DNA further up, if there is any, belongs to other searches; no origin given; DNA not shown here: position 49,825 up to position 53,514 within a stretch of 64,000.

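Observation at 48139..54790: Operon-like string DnaJ/CbpA-like - 82-aa ORF - 1129-aa unassignable membrane/coiled-coil protein - REC-GGDEF - NarL/LuxR, directly downstream of an NtrC-type activator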

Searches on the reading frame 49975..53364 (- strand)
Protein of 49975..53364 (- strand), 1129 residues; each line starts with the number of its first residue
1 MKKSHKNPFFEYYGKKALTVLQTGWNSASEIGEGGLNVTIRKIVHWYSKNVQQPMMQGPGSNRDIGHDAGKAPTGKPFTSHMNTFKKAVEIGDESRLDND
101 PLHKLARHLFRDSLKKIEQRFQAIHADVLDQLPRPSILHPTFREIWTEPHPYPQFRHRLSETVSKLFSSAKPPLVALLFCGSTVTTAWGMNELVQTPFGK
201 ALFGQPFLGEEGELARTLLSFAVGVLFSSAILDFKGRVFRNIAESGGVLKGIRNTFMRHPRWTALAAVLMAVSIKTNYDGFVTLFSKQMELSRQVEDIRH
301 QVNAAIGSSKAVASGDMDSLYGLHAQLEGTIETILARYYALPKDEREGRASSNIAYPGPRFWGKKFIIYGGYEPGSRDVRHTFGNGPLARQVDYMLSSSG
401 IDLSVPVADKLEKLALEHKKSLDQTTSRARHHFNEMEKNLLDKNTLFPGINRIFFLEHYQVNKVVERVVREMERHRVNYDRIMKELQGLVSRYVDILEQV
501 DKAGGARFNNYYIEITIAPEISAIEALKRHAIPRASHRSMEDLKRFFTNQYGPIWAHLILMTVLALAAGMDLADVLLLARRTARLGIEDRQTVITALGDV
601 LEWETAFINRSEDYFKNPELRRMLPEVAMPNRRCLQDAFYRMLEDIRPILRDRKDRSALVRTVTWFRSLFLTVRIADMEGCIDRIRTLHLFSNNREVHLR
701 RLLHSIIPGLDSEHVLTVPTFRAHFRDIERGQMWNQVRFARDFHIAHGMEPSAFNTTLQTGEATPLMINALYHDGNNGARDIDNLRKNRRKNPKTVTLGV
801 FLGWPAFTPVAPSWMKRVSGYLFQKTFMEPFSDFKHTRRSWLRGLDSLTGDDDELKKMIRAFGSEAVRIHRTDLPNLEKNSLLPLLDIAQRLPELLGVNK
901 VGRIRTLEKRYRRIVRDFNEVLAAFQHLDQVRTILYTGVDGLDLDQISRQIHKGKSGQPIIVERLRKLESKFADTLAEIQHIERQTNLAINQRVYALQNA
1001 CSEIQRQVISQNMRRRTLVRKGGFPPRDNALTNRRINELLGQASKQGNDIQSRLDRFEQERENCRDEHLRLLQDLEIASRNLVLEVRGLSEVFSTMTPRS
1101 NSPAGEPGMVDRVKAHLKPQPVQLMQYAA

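Call 4: search_protein_families(library=pfam, proteins=[window:49975-53364:-], max_evalue=0.01)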
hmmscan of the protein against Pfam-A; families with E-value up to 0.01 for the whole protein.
window:49975-53364:- (1129 aa): 0 families

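Call 5: search_protein_families(library=ncbifam, proteins=[window:49975-53364:-], max_evalue=1)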
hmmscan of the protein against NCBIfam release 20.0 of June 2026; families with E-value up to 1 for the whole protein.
window:49975-53364:- (1129 aa): 0 families

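Call 6: find_homologous_proteins(query=window:49975-53364:-, max_evalue=0.001)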
Query window:49975-53364:- (1129 aa): 21 proteins with E <= 0.001 among 8000 candidates.
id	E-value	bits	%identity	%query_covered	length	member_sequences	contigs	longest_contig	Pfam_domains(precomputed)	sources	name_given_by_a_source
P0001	0.0e+0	2589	100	100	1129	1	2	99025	-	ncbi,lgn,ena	-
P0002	0.0e+0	1457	58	99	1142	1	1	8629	-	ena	-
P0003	3.5e-293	994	48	89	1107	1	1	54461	-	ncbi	ncbi:MAG: hypothetical protein H7837_11165 [Magnetococcus sp. MYC-9]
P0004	1.4e-289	982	43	99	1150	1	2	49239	-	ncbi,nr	ncbi:MAG: hypothetical protein HQL82_08660 [Magnetococcales bacterium]|nr:hypothetical protein [Magn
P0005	2.3e-158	548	32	92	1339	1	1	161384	-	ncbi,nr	ncbi:MAG: hypothetical protein HQL52_01155 [Magnetococcales bacterium]|nr:hypothetical protein [Magn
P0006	1.9e-150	522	31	87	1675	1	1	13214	-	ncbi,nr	ncbi:MAG: hypothetical protein HQL52_18135 [Magnetococcales bacterium]|nr:hypothetical protein [Magn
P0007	4.0e-146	507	33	85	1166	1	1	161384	-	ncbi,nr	ncbi:MAG: hypothetical protein HQL52_01150 [Magnetococcales bacterium]|nr:hypothetical protein [Magn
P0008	6.1e-144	500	31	89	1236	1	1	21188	PF07238.20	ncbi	ncbi:MAG: PilZ domain-containing protein [Magnetococcus sp. DMHC-6]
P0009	1.5e-141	492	30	94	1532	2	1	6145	-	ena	-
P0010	1.0e-137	479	35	64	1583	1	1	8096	-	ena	-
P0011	1.4e-133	466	29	96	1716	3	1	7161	-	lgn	-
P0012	2.3e-129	452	28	91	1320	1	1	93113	-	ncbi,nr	ncbi:MAG: hypothetical protein HQL70_01835 [Magnetococcales bacterium]|nr:hypothetical protein [Magn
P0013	3.0e-128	448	30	83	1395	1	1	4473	-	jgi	jgi:hypothetical protein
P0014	1.1e-117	413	35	58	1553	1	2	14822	-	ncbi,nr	ncbi:MAG: hypothetical protein HQL82_14340 [Magnetococcales bacterium]|nr:hypothetical protein [Magn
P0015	9.2e-111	390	34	58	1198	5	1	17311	-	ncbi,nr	ncbi:MAG: hypothetical protein HQL83_13135 [Magnetococcales bacterium]|nr:hypothetical protein [Magn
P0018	1.1e-106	377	35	53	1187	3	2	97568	-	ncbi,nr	ncbi:MAG: hypothetical protein HQL79_10440 [Magnetococcales bacterium]|nr:hypothetical protein [Magn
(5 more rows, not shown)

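Call 8: find_encoding_contigs(protein=P0003, flank=8000, max_places=3)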
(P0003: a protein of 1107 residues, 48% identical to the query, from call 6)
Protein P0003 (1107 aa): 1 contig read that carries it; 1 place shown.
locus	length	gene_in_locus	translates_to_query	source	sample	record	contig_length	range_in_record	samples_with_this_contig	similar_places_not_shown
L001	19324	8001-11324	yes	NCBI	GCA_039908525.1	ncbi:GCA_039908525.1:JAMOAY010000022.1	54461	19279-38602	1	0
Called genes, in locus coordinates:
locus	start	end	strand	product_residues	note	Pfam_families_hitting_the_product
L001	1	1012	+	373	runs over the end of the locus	-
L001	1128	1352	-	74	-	PF07798:CCDC90-like (weak)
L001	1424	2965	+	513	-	PF00072:Response_reg, PF01627:Hpt (weak)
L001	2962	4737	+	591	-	PF00072:Response_reg, PF08448:PAS_4, PF02518:HATPase_c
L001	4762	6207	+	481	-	PF00072:Response_reg, PF00158:Sigma54_activat, PF13191:AAA_16 (faint), PF14532:Sigma54_activ_2, PF07728:AAA_5, PF25601:AAA_lid_14, PF02954:HTH_8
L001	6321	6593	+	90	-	PF08681:TacA1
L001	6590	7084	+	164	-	PF00583:Acetyltransf_1 (weak), PF13673:Acetyltransf_10, PF13508:Acetyltransf_7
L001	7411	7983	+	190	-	PF00226:DnaJ, PF01556:DnaJ_C (weak)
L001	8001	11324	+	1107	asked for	-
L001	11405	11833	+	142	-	PF00072:Response_reg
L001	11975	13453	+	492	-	PF00672:HAMP, PF26769:HAMP_PhoQ (weak), PF00512:HisKA, PF02518:HATPase_c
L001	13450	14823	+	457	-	PF00072:Response_reg, PF00004:AAA (faint), PF00158:Sigma54_activat, PF14532:Sigma54_activ_2, PF07728:AAA_5, PF25601:AAA_lid_14, PF02954:HTH_8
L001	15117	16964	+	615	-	PF00916:Sulfate_transp, PF01740:STAS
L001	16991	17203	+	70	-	-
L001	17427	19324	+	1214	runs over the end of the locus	-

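Call 9: find_encoding_contigs(protein=P0004, flank=8000, max_places=3)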
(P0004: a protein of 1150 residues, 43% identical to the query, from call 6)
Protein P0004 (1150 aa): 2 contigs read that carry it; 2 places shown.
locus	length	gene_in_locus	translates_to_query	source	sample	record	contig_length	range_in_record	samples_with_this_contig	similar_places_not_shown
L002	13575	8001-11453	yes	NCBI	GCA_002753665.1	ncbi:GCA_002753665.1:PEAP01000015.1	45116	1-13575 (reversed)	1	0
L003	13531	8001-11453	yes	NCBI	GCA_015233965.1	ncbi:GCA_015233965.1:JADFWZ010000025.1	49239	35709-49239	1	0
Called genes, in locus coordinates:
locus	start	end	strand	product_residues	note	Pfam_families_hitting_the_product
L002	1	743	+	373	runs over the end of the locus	PF02120:Flg_hook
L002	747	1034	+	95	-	PF01312:Bac_export_2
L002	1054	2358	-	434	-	PF26769:HAMP_PhoQ, PF13581:HATPase_c_2 (weak), PF02518:HATPase_c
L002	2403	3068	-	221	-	PF00072:Response_reg, PF00486:Trans_reg_C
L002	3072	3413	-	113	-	PF03413:PepSY (weak)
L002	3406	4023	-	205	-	PF09626:DHC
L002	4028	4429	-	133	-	PF09086:DUF1924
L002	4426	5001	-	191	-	PF01292:Ni_hydr_CYTB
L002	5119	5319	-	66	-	-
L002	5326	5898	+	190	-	PF13274:SocA_Panacea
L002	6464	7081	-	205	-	PF01209:Ubie_methyltran, PF13489:Methyltransf_23, PF13847:Methyltransf_31 (weak), PF08241:Methyltransf_11, PF08242:Methyltransf_12, PF13649:Methyltransf_25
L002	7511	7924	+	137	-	-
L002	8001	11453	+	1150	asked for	-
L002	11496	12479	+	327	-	PF00072:Response_reg, PF00990:GGDEF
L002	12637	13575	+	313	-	?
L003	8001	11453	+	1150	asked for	-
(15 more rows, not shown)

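Call 10: find_encoding_contigs(protein=P0002, flank=8000, max_places=2)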
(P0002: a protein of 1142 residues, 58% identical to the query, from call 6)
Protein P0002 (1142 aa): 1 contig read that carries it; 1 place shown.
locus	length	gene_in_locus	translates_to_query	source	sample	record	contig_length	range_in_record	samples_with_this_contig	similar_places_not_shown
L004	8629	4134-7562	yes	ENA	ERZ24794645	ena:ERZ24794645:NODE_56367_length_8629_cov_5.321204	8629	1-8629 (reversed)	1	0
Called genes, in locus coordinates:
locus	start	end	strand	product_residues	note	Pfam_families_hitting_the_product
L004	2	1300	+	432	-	?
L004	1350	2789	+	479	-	PF00072:Response_reg, PF00158:Sigma54_activat, PF14532:Sigma54_activ_2, PF07728:AAA_5 (weak), PF25601:AAA_lid_14, PF02954:HTH_8 (weak)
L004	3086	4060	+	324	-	PF00226:DnaJ, PF01556:DnaJ_C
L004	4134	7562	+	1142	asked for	-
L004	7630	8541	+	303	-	PF00072:Response_reg, PF00990:GGDEF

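Call 11: find_encoding_contigs(protein=P0005, flank=10000, max_places=2)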
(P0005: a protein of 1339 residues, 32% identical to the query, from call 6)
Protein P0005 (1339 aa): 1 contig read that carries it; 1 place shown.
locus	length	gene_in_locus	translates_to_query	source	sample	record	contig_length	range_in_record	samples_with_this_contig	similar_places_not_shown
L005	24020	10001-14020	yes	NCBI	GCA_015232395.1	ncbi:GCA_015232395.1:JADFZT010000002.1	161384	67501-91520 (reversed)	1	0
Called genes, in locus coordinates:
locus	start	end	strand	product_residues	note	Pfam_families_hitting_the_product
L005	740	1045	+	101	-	PF00829:Ribosomal_L21p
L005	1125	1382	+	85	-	PF01016:Ribosomal_L27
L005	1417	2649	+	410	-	PF01018:GTP1_OBG, PF01926:MMR_HSR1, PF02421:FeoB_N (weak)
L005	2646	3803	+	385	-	PF00696:AA_kinase, PF01472:PUA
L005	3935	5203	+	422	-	PF00171:Aldedh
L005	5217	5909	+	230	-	PF01467:CTP_transf_like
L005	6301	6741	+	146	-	PF02590:SPOUT_MTase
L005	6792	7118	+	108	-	-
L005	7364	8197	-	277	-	PF00106:adh_short, PF08659:KR, PF13561:adh_short_C2, PF08643:DUF1776 (weak)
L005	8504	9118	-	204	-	PF01613:Flavin_Reduct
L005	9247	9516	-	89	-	-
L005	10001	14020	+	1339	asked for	-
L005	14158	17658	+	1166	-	-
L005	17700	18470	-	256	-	PF05036:SPOR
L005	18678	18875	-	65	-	-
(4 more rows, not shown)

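Call 12: find_encoding_contigs(protein=P0008, flank=8000, max_places=2)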
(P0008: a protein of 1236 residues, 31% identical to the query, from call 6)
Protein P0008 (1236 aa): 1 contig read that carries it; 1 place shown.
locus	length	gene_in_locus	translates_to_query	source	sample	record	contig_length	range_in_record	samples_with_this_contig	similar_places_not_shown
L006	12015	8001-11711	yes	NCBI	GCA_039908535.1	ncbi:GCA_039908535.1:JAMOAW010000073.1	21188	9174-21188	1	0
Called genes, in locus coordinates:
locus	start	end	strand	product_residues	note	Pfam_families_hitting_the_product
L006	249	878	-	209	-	PF13442:Cytochrome_CBB3 (faint)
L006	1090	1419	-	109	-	PF09685:MamF_MmsF (weak)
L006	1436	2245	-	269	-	-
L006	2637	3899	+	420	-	PF07690:MFS_1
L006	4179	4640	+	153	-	-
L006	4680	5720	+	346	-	PF00022:Actin, PF06723:MreB_Mbl, PF25229:Salactin (weak), PF25216:Volactin (faint), PF14450:FtsA (weak), PF21522:MreB-like_C (faint)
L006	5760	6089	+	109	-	PF09685:MamF_MmsF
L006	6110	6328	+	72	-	PF06305:LapA_dom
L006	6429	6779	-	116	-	-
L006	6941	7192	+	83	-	PF10073:GapR_DNA-bd (faint)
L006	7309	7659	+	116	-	PF08308:PEGA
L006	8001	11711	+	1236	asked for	PF07238:PilZ (weak)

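Call 31: search_solved_structures(query=A1, max_evalue=10)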
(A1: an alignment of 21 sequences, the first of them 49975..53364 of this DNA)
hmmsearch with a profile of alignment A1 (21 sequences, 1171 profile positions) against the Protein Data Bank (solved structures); distinct sequences matched with E-value up to 10: 58.
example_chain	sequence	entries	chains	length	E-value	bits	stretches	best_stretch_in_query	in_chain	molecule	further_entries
9ugr_A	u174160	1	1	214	0.0005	21.3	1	884-1079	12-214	Syn-F4-Link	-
8t1i_J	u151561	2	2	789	0.0058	17.8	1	995-1152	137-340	Mediator of RNA polymerase II transcription subunit 15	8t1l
7z8n_A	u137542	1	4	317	0.018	16.1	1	957-1059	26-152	Histidine kinase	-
9r1k_A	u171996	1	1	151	0.029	15.4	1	990-1088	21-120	sc-apCC-4-A7F-1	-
6fln_A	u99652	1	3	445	0.031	15.3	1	917-1132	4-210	E3 ubiquitin/ISG15 ligase TRIM25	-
4cfg_A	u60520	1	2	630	0.032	15.3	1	914-1131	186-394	E3 UBIQUITIN/ISG15 LIGASE TRIM25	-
9s9g_A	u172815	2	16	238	0.033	15.2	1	938-1054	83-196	Cell division protein CdvA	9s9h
8oyv_A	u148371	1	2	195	0.04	15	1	1029-1100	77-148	De novo designed soluble Claudin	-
5tgw_A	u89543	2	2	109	0.041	14.9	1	63-120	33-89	PS1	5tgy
4tql_A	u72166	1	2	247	0.044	14.8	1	899-1098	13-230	Three helix bundle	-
8a3k_UNK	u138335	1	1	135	0.06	14.4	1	985-1089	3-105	sc-apCC-4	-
7emf_O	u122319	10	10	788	0.07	14.1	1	995-1144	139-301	Mediator of RNA polymerase II transcription subunit 15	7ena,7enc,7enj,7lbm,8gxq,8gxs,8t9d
8rz0_A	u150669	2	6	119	0.078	14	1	993-1087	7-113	RH5-34EM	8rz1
8ek4_A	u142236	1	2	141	0.2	12.7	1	970-1092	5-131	Ice-binding protein TIP-99a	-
9r1n_A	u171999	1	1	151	0.22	12.5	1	990-1100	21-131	sc-apCC-4-DPH-2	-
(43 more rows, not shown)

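Call 33: find_encoding_contigs(protein=P0012, flank=8000, max_places=2)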
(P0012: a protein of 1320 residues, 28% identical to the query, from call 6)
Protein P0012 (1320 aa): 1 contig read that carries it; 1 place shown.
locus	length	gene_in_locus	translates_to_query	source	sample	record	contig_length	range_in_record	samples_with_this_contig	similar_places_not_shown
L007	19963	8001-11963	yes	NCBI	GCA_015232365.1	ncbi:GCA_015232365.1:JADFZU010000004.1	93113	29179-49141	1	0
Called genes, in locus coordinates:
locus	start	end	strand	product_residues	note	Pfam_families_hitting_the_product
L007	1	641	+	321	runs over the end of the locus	PF04011:LemA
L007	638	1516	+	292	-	PF01545:Cation_efflux, PF16916:ZT_dimer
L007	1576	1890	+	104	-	-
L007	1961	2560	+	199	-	PF26390:MamS_MamX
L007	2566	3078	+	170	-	PF18509:MCR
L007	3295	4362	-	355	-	PF28196:Magnetosome_regulatory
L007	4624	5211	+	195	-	-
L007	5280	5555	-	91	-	-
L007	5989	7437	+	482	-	PF08308:PEGA (weak), PF03781:FGE-sulfatase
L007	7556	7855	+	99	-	PF08308:PEGA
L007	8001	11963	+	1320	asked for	-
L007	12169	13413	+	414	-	-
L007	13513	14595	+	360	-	PF13424:TPR_12, PF24885:TPR_NPHP3 (weak)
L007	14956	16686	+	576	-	-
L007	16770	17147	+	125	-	-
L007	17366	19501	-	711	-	PF09335:VTT_dom, PF01134:GIDA (faint), PF03486:HI0933_like (faint), PF07992:Pyr_redox_2, PF13738:Pyr_redox_3, PF00070:Pyr_redox, PF02852:Pyr_redox_dim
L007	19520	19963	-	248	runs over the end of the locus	PF04784:DUF547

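Call 34: find_encoding_contigs(protein=P0018, flank=8000, max_places=2)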
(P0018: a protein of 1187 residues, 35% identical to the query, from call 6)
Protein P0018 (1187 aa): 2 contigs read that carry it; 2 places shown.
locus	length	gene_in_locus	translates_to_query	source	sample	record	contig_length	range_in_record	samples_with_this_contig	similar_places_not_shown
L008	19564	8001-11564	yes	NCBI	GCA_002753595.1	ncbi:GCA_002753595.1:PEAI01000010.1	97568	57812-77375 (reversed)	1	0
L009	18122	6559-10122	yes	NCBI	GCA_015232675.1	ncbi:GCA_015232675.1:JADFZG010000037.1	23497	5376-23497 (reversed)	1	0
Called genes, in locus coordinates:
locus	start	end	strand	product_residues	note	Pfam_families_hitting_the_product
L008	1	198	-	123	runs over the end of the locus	PF28196:Magnetosome_regulatory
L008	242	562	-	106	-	PF09685:MamF_MmsF (weak)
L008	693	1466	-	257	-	-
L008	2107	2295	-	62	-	-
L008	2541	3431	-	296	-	PF01545:Cation_efflux, PF16916:ZT_dimer (weak)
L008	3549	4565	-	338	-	PF28196:Magnetosome_regulatory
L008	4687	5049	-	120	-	-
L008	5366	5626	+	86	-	PF10073:GapR_DNA-bd (weak)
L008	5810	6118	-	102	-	PF01740:STAS, PF13466:STAS_2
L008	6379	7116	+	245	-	PF08308:PEGA (weak), PF13715:CarbopepD_reg_2 (faint), PF13620:CarboxypepD_reg (faint), PF08308:PEGA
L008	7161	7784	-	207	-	PF08238:Sel1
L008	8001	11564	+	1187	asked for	-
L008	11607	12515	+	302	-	PF00072:Response_reg, PF13581:HATPase_c_2 (weak)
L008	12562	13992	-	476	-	PF00072:Response_reg, PF00211:Guanylate_cyc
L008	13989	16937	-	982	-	PF00512:HisKA, PF02518:HATPase_c, PF00072:Response_reg, PF01627:Hpt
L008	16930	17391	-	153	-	-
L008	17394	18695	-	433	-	-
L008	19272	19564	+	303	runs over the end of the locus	PF00174:Oxidored_molyb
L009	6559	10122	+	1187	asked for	-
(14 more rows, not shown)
